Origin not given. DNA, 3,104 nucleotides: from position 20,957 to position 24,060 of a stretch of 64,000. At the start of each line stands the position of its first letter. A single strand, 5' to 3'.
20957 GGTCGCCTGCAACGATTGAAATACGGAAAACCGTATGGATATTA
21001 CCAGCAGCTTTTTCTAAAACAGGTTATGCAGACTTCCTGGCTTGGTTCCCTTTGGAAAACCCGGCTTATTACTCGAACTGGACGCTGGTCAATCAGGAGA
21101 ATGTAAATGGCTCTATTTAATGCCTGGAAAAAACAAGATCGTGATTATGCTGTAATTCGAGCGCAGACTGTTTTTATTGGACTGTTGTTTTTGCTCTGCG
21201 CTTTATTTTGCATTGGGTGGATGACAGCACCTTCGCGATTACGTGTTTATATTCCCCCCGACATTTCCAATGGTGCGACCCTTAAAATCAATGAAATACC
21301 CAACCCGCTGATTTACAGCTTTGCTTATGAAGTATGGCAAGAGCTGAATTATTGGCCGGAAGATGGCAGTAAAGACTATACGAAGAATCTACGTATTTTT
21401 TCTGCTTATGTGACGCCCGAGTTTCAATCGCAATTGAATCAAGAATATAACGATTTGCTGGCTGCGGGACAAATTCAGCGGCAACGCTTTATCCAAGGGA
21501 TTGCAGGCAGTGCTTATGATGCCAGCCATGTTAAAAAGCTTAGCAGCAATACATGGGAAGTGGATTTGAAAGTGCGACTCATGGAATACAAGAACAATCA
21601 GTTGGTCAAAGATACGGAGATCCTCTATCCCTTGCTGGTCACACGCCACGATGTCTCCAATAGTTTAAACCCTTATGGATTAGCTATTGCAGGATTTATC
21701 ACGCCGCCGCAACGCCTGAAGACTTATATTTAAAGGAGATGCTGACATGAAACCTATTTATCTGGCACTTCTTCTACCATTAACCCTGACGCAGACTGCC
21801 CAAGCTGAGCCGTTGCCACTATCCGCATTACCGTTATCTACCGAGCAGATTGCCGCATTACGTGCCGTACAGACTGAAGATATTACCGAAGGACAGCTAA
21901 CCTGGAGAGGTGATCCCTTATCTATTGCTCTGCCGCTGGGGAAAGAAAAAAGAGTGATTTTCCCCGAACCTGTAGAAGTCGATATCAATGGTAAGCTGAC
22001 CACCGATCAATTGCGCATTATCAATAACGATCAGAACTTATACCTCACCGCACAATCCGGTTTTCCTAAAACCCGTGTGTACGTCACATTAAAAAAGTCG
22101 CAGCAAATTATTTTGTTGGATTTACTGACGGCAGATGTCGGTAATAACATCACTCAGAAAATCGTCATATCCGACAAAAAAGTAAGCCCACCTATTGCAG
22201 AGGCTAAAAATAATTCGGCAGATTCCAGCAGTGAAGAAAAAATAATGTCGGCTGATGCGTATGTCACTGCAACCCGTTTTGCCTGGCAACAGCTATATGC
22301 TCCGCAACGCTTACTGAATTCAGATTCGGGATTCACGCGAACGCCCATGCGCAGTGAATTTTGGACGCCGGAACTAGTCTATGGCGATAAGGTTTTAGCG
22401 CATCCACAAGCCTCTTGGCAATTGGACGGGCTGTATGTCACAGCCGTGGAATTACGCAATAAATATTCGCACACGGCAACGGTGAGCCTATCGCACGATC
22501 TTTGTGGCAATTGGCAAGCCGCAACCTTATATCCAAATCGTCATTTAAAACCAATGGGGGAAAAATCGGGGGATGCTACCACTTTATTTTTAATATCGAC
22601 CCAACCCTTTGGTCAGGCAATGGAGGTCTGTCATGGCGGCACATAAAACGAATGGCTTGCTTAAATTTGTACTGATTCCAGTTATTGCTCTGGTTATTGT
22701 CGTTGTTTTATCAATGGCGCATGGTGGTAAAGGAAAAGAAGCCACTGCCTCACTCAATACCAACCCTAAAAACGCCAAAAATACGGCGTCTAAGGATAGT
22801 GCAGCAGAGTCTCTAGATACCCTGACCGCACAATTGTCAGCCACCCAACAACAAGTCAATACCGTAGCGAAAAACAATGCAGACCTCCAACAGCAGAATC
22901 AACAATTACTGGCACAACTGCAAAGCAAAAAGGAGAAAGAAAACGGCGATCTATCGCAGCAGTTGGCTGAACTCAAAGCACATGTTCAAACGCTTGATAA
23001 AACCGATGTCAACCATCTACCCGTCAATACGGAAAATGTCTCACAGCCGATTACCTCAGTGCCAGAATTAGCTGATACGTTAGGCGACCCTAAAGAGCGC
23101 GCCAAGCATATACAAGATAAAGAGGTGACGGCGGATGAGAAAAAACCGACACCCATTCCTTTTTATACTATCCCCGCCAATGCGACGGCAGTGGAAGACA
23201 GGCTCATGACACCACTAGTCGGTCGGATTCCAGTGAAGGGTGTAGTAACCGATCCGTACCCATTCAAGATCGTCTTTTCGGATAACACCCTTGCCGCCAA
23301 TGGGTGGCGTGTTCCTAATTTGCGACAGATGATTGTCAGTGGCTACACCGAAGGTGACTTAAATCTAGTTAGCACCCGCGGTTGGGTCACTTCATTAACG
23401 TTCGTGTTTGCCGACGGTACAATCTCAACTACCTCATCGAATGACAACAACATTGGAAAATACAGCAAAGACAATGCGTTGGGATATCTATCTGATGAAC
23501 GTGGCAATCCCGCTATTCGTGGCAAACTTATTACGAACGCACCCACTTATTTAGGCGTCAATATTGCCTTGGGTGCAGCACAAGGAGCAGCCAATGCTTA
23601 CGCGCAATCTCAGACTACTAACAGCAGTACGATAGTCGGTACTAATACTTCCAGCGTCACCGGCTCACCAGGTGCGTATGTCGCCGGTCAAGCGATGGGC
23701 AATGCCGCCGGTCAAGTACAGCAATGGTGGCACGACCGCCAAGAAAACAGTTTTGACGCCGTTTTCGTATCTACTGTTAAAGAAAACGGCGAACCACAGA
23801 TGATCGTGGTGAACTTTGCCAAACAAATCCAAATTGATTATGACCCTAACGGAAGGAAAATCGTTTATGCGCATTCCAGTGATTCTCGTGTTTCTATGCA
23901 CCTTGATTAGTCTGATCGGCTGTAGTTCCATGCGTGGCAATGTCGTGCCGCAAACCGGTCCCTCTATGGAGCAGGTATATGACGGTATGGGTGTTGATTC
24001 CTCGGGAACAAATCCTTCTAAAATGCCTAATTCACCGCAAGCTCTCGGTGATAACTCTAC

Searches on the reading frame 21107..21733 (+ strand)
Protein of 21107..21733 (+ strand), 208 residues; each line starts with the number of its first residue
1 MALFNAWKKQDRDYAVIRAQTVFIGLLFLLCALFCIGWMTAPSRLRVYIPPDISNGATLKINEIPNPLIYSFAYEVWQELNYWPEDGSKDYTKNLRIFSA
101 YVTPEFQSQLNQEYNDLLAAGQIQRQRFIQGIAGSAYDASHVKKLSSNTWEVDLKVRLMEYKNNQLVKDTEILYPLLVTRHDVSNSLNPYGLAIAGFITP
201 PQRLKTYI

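Call 76: search_protein_families(library=ncbifam, proteins=[window:21107-21733:+], max_evalue=0.001)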
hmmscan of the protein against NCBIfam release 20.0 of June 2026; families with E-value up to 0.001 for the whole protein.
window:21107-21733:+ (208 aa): 1 family
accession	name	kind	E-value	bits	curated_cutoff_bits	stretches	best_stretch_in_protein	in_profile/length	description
TIGR03746.1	conj_TIGR03746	equivalog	5.7e-56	189.2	137.25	1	13-205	8-201/202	PFL_4703 family integrating conjugative element protein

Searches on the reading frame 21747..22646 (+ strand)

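Call 76: search_protein_families(library=ncbifam, proteins=[window:21747-22646:+], max_evalue=0.001)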
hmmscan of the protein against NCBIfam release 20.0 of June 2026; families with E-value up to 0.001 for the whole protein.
window:21747-22646:+ (299 aa): 1 family
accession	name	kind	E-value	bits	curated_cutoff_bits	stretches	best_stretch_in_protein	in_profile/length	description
TIGR03749.1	conj_TIGR03749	hypoth_equivalog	2.5e-48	164.9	138.8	1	48-292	13-259/259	TIGR03749 family integrating conjugative element protein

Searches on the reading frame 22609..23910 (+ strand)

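Call 17: search_protein_families(library=pfam, proteins=[window:22609-23910:+], max_evalue=0.001)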
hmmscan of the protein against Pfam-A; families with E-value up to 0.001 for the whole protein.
window:22609-23910:+ (433 aa): 0 families

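Call 76: search_protein_families(library=ncbifam, proteins=[window:22609-23910:+], max_evalue=0.001)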
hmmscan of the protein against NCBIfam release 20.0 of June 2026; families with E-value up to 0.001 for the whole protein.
window:22609-23910:+ (433 aa): 2 families
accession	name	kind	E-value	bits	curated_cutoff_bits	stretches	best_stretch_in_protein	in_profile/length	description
TIGR03752.1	conj_TIGR03752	hypoth_equivalog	3.3e-90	303.6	241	2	122-420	169-470/471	TIGR03752 family integrating conjugative element protein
TIGR03753.1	blh_monoox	subfamily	0.00077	19.1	95.25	0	18-55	50-87/260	beta-carotene 15,15'-dioxygenase, Brp/Blh family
